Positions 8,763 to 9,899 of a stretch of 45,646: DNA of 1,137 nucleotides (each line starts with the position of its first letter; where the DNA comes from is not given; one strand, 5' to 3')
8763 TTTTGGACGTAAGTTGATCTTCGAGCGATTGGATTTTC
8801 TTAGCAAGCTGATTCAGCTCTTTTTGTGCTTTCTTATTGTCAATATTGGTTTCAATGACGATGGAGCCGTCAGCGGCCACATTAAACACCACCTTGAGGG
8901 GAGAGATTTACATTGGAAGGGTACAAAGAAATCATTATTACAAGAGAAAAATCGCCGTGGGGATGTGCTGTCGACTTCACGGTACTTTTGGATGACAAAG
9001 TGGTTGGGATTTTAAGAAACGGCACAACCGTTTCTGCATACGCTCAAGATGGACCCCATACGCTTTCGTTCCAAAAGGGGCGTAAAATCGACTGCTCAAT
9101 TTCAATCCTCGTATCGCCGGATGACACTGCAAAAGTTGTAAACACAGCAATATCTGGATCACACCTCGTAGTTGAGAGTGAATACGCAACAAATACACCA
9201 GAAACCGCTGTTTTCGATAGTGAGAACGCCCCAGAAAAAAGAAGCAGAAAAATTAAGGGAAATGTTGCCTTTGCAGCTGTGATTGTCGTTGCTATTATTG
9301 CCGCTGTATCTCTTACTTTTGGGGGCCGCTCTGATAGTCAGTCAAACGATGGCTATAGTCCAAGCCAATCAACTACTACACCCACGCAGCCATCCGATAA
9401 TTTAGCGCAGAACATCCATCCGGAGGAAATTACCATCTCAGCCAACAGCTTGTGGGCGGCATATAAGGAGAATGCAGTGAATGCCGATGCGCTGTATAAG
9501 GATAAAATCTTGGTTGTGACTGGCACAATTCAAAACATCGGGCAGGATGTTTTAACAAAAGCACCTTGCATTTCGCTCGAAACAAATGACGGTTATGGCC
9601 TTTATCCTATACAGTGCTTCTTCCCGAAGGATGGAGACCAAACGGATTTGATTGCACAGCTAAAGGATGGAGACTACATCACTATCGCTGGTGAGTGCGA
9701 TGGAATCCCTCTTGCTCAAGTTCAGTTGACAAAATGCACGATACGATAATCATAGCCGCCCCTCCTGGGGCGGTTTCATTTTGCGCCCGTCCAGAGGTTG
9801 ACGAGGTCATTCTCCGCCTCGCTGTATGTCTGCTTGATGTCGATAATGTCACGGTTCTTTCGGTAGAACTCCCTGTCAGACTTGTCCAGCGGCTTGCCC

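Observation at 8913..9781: Antisense membrane-protein moron inserted between the tape measure and its chaperone genes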

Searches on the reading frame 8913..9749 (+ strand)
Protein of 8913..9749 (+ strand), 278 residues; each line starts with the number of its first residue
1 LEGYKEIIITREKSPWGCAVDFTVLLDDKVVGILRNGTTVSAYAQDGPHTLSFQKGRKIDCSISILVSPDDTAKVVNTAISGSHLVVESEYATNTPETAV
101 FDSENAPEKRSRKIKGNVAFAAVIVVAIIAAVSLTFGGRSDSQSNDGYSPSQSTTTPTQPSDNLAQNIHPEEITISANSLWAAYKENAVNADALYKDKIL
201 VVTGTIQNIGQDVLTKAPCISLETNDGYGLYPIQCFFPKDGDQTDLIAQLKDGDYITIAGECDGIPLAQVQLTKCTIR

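Call 4: search_protein_families(library=pfam, proteins=[window:8913-9749:+], max_evalue=0.1)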
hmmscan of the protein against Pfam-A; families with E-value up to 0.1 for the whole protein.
window:8913-9749:+ (278 aa): 2 families
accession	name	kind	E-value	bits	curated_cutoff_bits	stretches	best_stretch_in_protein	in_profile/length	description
PF12869.13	tRNA_anti-like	-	2.6e-20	72.9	23.5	1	123-272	6-142/146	tRNA_anti-like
PF01336.31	tRNA_anti-codon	-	0.049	14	27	0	202-262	3-57/75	OB-fold nucleic acid binding domain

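Call 5: search_protein_families(library=phrogs, proteins=[window:8913-9749:+], max_evalue=0.01)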
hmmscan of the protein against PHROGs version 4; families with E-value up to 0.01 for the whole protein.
window:8913-9749:+ (278 aa): 4 families
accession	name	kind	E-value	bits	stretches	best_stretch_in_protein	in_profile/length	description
phrog_8545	-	moron, auxiliary metabolic gene and host takeover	2.6e-12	47.9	1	121-262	19-161/177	superinfection exclusion Sie-like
phrog_13333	-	unknown function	5.3e-09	37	1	174-276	62-161/248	-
phrog_9170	-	unknown function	5e-07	30.6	1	126-263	9-140/159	-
phrog_890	-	other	0.00048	20.7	1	3-64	41-102/136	lipoprotein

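Call 8: search_dna_similar(query=window:8913-9749:+, collection=phages, mode=protein, max_rows=30)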
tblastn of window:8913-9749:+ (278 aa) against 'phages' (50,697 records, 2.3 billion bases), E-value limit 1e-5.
Records with a match: 2; places in all: 2; records where one place covers at least 80% of the query: 1.
Best place of each record, by identity: 95-99% 1; <60% 1.
By first word of the organism name: Bacteriophage 1; Burkholderia 1.
By host as written in the record: - 1; Burkholderia cenocepacia Van1 1.
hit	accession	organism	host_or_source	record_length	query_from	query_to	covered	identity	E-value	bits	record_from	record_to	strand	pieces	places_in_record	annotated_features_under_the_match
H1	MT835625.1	Bacteriophage sp.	human fecal samples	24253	1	278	100%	97.8%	3e-158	492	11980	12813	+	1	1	record has no annotation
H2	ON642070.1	Burkholderia phage Carl1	Burkholderia cenocepacia Van1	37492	171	276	38%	34.0%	4e-6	54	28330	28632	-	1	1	hypothetical protein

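Call 9: get_annotated_region(hit=H1, flank=12000)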
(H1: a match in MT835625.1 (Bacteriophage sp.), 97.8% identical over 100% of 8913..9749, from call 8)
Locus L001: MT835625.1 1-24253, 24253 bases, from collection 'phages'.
description: UNVERIFIED: Bacteriophage sp. clone scaffold_319 genomic sequence.
organism: Bacteriophage sp. (NCBI taxid 38018)
taxonomy: Viruses
host: -; source: human fecal samples; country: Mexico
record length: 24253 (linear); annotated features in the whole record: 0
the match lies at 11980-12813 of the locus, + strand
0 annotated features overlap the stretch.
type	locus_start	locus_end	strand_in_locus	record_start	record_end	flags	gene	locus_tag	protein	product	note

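Call 10: find_homologous_proteins(query=window:8913-9749:+, max_evalue=0.001)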
Query window:8913-9749:+ (278 aa): 44 proteins with E <= 0.001 among 2190 candidates.
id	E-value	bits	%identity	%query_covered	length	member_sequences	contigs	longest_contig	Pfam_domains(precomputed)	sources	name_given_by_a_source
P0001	3.3e-176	602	98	100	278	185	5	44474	PF12869.14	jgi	jgi:hypothetical protein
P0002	4.3e-174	595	94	100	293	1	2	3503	PF12869.14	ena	-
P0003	2.1e-163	560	92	100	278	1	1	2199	PF12869.14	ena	-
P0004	5.3e-159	546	86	100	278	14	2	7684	PF12869.14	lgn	-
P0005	2.1e-153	527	84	100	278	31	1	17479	PF12869.14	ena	-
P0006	3.4e-151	520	83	100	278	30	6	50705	PF12869.14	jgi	jgi:hypothetical protein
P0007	5.2e-146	503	81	100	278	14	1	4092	PF12869.14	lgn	-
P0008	4.6e-142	490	81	100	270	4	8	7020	PF12869.14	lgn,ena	-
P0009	9.4e-141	486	81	100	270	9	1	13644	PF12869.14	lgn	-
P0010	3.9e-139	481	79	100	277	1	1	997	PF12869.14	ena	-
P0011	3.6e-135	468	76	100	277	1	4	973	PF12869.14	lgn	-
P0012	5.1e-135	467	76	100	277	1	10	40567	PF12869.14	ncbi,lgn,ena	-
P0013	5.6e-135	467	76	100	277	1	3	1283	PF12869.14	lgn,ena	-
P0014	7.6e-135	466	76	100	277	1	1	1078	PF12869.14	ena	-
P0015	9.7e-135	466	76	100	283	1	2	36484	PF12869.14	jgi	jgi:hypothetical protein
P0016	3.0e-134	465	76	100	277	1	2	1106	PF12869.14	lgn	-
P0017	4.4e-134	464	77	100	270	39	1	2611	PF12869.14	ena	-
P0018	8.4e-133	460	78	95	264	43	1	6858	PF12869.14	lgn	-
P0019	1.9e-127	442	77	95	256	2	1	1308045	PF12869.14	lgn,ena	-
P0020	8.1e-126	437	75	95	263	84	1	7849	PF12869.14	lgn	-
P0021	3.6e-124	431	74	95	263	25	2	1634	PF12869.14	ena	-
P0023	8.6e-94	332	52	95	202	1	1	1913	PF12869.14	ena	-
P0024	9.4e-84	299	90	58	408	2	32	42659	-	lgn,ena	-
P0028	1.4e-80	289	87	56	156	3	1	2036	PF12869.14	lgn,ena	-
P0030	1.7e-76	275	83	58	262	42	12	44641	-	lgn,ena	-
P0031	1.9e-76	275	68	68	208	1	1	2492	PF12869.14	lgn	-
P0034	5.0e-65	238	71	57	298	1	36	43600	-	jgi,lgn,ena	jgi:hypothetical protein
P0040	3.8e-46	176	72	42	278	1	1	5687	-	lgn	-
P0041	1.5e-45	174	73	39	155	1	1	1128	PF12869.14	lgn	-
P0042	4.7e-45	172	38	98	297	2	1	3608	PF12869.14,PF13240.12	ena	-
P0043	2.4e-38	150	67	41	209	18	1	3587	PF12869.14,PF13240.12,PF12773.14,PF10571.16,PF13248.12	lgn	-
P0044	1.7e-33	134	53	45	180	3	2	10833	PF12869.14,PF13240.12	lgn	-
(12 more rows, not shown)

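Call 12: find_encoding_contigs(protein=P0019, flank=10000, max_places=3)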
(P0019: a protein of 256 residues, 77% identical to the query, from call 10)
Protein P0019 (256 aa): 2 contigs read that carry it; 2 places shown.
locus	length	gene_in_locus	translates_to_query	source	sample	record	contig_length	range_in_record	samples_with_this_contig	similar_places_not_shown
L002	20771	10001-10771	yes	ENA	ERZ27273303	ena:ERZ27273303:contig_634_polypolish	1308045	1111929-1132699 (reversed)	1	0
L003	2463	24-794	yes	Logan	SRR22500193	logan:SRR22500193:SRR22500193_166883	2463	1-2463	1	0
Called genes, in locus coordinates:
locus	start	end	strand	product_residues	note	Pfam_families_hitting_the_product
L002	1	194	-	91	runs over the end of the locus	PF16079:Phage_holin_5_2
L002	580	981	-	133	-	-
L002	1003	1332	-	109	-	-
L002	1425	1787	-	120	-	-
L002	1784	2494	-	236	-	-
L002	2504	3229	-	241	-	PF07484:Collar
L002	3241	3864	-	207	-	-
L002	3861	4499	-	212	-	-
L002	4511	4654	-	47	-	-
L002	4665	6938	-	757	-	-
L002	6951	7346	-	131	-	-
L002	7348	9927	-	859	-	PF23649:FKBP15 (faint), PF02050:FliJ (weak)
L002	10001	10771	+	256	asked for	PF12869:tRNA_anti-like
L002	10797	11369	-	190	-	PF06854:Phage_Gp15 (weak)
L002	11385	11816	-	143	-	-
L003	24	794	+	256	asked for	PF12869:tRNA_anti-like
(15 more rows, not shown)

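Call 13: find_encoding_contigs(protein=P0024, flank=8000, max_places=2)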
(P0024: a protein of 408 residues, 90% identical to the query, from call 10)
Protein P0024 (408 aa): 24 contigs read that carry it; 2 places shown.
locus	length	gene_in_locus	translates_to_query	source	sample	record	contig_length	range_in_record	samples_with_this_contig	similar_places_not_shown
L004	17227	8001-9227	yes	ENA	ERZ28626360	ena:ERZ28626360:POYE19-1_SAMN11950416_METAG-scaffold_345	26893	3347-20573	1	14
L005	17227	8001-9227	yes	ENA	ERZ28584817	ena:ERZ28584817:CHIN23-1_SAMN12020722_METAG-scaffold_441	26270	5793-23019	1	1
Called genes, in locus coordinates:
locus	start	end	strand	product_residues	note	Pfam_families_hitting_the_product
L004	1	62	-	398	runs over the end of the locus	PF13570:Beta-prop_ACSF4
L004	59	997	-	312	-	-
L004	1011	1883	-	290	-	-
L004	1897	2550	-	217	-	-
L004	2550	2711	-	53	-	-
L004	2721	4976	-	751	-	-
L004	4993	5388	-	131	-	-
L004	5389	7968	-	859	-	-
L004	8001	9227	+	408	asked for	-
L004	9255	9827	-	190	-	PF06854:Phage_Gp15 (weak)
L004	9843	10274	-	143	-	-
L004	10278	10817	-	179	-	-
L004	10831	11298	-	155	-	-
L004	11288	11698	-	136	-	PF11114:Minor_capsid_2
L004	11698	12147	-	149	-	-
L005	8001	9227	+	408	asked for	-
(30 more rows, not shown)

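Call 14: find_encoding_contigs(protein=P0034, flank=8000, max_places=2)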
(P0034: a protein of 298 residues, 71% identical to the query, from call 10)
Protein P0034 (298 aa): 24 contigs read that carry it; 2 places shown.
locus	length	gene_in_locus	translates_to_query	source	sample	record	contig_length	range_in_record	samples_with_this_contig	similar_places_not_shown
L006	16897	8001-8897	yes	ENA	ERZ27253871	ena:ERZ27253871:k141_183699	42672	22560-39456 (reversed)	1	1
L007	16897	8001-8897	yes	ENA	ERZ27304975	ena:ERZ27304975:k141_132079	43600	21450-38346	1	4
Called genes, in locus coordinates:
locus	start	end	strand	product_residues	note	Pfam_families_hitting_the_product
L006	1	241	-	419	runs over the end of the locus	-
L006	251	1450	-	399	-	-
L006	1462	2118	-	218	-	-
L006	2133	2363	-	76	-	-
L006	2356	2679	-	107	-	-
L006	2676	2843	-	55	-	-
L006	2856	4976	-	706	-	-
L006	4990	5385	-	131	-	-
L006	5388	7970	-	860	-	PF02050:FliJ (weak)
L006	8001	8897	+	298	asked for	-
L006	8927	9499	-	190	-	PF06854:Phage_Gp15 (weak)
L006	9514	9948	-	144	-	-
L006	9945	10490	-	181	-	-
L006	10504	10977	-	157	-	-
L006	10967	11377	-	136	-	PF11114:Minor_capsid_2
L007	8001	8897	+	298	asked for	-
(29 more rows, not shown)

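Call 15: find_encoding_contigs(protein=P0030, flank=8000, max_places=2)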
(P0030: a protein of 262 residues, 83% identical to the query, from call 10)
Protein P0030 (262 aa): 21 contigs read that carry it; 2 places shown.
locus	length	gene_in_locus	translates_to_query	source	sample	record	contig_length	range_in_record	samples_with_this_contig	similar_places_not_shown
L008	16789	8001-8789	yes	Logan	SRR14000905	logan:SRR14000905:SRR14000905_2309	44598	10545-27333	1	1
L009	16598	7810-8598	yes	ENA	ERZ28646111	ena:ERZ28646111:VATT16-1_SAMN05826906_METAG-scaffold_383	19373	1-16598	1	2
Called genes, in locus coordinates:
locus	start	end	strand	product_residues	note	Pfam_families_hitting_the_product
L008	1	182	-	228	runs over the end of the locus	PF19789:DUF6273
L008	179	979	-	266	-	-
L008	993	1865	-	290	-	-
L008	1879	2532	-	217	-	-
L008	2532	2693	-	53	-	-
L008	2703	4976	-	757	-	-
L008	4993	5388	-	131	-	-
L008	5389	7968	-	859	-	-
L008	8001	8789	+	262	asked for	-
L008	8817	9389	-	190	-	PF06854:Phage_Gp15 (weak)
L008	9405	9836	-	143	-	-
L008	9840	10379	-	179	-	-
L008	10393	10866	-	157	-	-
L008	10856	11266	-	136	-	PF11114:Minor_capsid_2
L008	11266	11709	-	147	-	-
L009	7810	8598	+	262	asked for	-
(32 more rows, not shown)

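Call 24: search_protein_families(library=pfam, proteins=[P0024, P0030, P0034, P0040, P0042], max_evalue=1)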
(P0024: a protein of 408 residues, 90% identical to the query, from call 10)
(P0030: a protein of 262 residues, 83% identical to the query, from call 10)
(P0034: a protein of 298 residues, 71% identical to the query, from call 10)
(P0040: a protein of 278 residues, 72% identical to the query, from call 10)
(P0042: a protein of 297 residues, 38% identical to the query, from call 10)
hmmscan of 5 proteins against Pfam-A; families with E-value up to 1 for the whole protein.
P0024 (408 aa): 2 families
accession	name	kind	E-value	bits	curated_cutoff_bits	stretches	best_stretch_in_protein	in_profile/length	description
PF11611.13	DUF4352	-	0.0024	18.6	25.9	1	196-282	26-112/122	Domain of unknown function (DUF4352)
PF16729.10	DUF5067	-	0.0082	16.5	27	1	188-276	36-118/126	Domain of unknown function (DUF5067)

P0030 (262 aa): 3 families
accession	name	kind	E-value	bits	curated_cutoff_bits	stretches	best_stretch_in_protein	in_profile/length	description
PF04956.18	TrbC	-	0.057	14.1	27.9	1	101-138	35-72/98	TrbC/VIRB2 pilin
PF18676.6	MBG_2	-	0.11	13.5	25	1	181-237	11-59/72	MBG domain (YGX type)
PF22812.1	CR_prot_dom_plant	-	0.19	12.6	34.1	1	88-136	17-64/71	Plant cysteine-rich protein domain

P0034 (298 aa): 3 families
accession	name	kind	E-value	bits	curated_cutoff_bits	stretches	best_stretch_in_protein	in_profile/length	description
PF16729.10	DUF5067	-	0.0014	19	27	1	173-271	26-118/126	Domain of unknown function (DUF5067)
PF15820.10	ECSCR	-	0.012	16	27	1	118-182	31-93/104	Endothelial cell-specific chemotaxis regulator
PF11611.13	DUF4352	-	0.029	15.1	25.9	1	170-277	9-112/122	Domain of unknown function (DUF4352)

P0040 (278 aa): 2 families
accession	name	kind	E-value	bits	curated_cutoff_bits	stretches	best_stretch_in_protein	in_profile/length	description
PF06687.17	SUR7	-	0.021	14.9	29.6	1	108-192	90-164/201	SUR7/PalI family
PF22820.2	TcaA_3rd_4th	-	0.038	14.4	27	1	23-55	15-48/73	TcaA protein 3rd/4th domain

P0042 (297 aa): 14 families
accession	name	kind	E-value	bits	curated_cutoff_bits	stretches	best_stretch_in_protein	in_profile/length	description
PF12869.13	tRNA_anti-like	-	6.1e-18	65.2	23.5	1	138-295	10-144/146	tRNA_anti-like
PF13240.11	Zn_Ribbon_1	-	4e-06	26.9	25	1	108-128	2-22/23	zinc-ribbon domain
PF17032.10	Zn_ribbon_15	-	0.00013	23.1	28.9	1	91-126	38-73/73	zinc-ribbon family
PF12773.13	DZR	-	0.00067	20.2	27.3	1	103-129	10-34/45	Double zinc ribbon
PF13248.11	Zn_ribbon_3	-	0.0015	18.4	27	1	106-128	3-25/26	zinc-ribbon domain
PF11008.14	DUF2846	-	0.0055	17.2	34.3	1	3-71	2-71/92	Protein of unknown function (DUF2846)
PF01155.25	HypA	-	0.012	16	28.9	1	105-131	70-98/112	Hydrogenase/urease nickel incorporation, metallochaperone, hypA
PF10571.15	UPF0547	-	0.015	15.9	29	1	106-126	1-21/26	Uncharacterised protein family UPF0547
PF13597.11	NRDD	-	0.019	14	26.2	1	100-130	503-532/562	Anaerobic ribonucleoside-triphosphate reductase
PF18912.6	DZR_2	-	0.036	14.3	27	1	102-129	18-46/56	Double zinc ribbon domain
PF08274.17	Zn_Ribbon_YjdM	-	0.074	13.5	30.8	0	107-116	21-30/30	PhnA Zinc-Ribbon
PF23455.1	DUF7129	-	0.16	12.2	30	1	108-131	14-39/45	Domain of unknown function (DUF7129)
PF21349.2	RUBY_RBDX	-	0.46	10.4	26.5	0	107-129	2-26/30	Rubrerythrin, rubredoxin-like domain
PF24463.1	DUF7577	-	0.59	10.2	28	1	121-131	4-14/27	Domain of unknown function (DUF7577)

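Call 31: find_homologous_proteins(query=A2, max_evalue=0.001)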
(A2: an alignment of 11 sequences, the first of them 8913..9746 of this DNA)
Query A2 (11 sequences) (278 aa, profile of the alignment): 52 proteins with E <= 0.001 among 8000 candidates.
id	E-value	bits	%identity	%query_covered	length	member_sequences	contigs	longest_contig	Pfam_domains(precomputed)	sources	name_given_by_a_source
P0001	2.8e-150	517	98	100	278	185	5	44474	PF12869.14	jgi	jgi:hypothetical protein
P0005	3.2e-150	517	84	100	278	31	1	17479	PF12869.14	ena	-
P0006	7.5e-150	516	83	100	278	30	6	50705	PF12869.14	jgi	jgi:hypothetical protein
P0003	1.2e-149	515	92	100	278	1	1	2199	PF12869.14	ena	-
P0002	1.4e-148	512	94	100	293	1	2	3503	PF12869.14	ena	-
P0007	5.0e-148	510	81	100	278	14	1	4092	PF12869.14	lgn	-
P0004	7.2e-148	510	86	100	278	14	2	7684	PF12869.14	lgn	-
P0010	1.8e-146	505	79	100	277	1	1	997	PF12869.14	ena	-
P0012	6.1e-146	503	76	100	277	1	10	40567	PF12869.14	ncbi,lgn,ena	-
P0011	7.2e-146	503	76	100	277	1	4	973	PF12869.14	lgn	-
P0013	1.1e-145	502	76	100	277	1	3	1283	PF12869.14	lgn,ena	-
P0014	1.5e-145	502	76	100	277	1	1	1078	PF12869.14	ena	-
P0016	2.1e-145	501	76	100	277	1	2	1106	PF12869.14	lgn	-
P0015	3.6e-145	501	76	100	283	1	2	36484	PF12869.14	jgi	jgi:hypothetical protein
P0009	4.5e-145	500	81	100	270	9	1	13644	PF12869.14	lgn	-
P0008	4.1e-143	494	81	100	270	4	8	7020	PF12869.14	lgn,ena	-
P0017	2.0e-142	492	77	100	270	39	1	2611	PF12869.14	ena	-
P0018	5.8e-138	477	78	95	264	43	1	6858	PF12869.14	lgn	-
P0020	1.0e-136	473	75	95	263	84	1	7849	PF12869.14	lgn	-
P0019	2.6e-136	472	77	95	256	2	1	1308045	PF12869.14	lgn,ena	-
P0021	3.0e-135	468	74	95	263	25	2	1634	PF12869.14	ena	-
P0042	3.2e-110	386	38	98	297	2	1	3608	PF12869.14,PF13240.12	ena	-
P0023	7.1e-105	369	52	95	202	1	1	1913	PF12869.14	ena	-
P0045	2.3e-85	305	35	98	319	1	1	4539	PF12869.14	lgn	-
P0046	8.7e-85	303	45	23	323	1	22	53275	PF12869.14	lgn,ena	-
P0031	2.7e-83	298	68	68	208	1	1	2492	PF12869.14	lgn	-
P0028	2.2e-80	288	87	56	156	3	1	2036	PF12869.14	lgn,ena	-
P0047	2.2e-77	278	39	98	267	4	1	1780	PF12869.14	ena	-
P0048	8.7e-73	263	79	51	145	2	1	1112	PF12869.14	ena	-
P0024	2.3e-68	249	90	58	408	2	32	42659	-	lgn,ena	-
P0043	9.8e-65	237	67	41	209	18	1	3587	PF12869.14,PF13240.12,PF12773.14,PF10571.16,PF13248.12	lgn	-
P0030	5.2e-63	231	83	58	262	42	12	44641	-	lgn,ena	-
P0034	1.2e-62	230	71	57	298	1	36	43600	-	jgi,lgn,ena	jgi:hypothetical protein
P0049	5.8e-52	195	41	57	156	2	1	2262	PF12869.14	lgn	-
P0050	1.4e-51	194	85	34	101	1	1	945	PF12869.14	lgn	-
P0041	4.7e-50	189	73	39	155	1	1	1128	PF12869.14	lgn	-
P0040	3.4e-43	166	72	42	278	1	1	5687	-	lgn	-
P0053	1.9e-19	88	43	39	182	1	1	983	PF12869.14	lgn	-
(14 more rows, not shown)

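Call 33: find_encoding_contigs(protein=P0046, flank=8000, max_places=2)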
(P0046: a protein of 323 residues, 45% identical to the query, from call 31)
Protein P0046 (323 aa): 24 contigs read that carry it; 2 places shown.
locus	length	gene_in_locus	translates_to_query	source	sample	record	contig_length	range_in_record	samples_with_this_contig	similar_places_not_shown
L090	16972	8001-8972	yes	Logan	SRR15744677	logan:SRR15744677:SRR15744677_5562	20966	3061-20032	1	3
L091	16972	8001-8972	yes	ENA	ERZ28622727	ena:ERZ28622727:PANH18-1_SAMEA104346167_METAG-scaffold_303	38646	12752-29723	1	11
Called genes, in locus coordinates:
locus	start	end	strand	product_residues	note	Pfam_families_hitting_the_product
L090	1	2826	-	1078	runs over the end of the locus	PF07668:MpPF1 (faint)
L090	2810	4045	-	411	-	-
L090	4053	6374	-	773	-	-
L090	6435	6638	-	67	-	-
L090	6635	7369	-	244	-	PF10544:T5orf172, PF13455:MUG113 (faint)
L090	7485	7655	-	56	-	-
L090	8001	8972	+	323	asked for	PF12869:tRNA_anti-like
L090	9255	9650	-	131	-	-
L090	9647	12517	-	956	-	-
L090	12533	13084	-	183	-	PF06854:Phage_Gp15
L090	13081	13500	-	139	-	-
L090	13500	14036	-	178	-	-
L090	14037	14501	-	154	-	-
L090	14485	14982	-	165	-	PF11114:Minor_capsid_2 (faint)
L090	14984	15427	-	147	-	-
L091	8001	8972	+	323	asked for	PF12869:tRNA_anti-like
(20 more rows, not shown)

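Call 36: search_solved_structures(query=A2, max_evalue=1, show_alignments=1)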
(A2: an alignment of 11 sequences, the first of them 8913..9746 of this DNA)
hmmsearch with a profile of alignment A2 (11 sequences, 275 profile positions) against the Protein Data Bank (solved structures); distinct sequences matched with E-value up to 1: 2.
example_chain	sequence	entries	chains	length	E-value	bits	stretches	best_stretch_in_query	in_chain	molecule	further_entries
3oc8_A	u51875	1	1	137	0.57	12.9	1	153-201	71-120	Toxin coregulated pilus biosynthesis protein F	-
8up5_P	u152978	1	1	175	0.92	12.2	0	44-91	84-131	KEOPS complex subunit Pcc1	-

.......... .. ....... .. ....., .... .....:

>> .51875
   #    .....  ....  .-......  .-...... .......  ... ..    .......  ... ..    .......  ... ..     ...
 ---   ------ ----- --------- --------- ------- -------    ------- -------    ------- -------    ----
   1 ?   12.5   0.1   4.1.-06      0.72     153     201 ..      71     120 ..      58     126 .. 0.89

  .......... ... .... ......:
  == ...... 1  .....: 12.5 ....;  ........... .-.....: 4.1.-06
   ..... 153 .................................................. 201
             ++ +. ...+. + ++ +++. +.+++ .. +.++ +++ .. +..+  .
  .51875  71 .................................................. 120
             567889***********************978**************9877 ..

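Call 40: predict_structure(alignment_id=A3)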
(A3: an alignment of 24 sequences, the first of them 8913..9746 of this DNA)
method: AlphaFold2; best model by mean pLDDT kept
length: 278 residues; sequences in the alignment: 24
mean_pLDDT: 68.7   pTM: 0.40
mean pLDDT of the five models: 68.7, 68.3, 65.9, 65.7, 62.1
residues with pLDDT >= 90: 38; 70-90: 134; 50-70: 30; < 50: 76
segments of 3 or more residues with pLDDT < 50: 98-169
pLDDT, mean of each block of 10 residues (from residue 1): 81 66 92 89 90 87 86 85 78 61 31 29 42 35 29 31 36 86 73 76 88 79 76 83 81 88 63 86
secondary structure, 60 per line:
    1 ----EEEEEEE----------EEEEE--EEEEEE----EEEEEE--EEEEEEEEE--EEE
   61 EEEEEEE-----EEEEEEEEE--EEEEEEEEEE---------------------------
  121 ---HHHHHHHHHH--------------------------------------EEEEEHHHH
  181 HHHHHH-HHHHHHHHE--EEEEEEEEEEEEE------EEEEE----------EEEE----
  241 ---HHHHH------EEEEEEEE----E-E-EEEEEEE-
elements in order: E5-11 E22-26 E29-34 E39-44 E47-55 E58-67 E73-81 E84-93 H124-133 E172-176 H177-186 H188-195 E199-211 E218-222 E233-236 H244-248 E255-262 E271-277
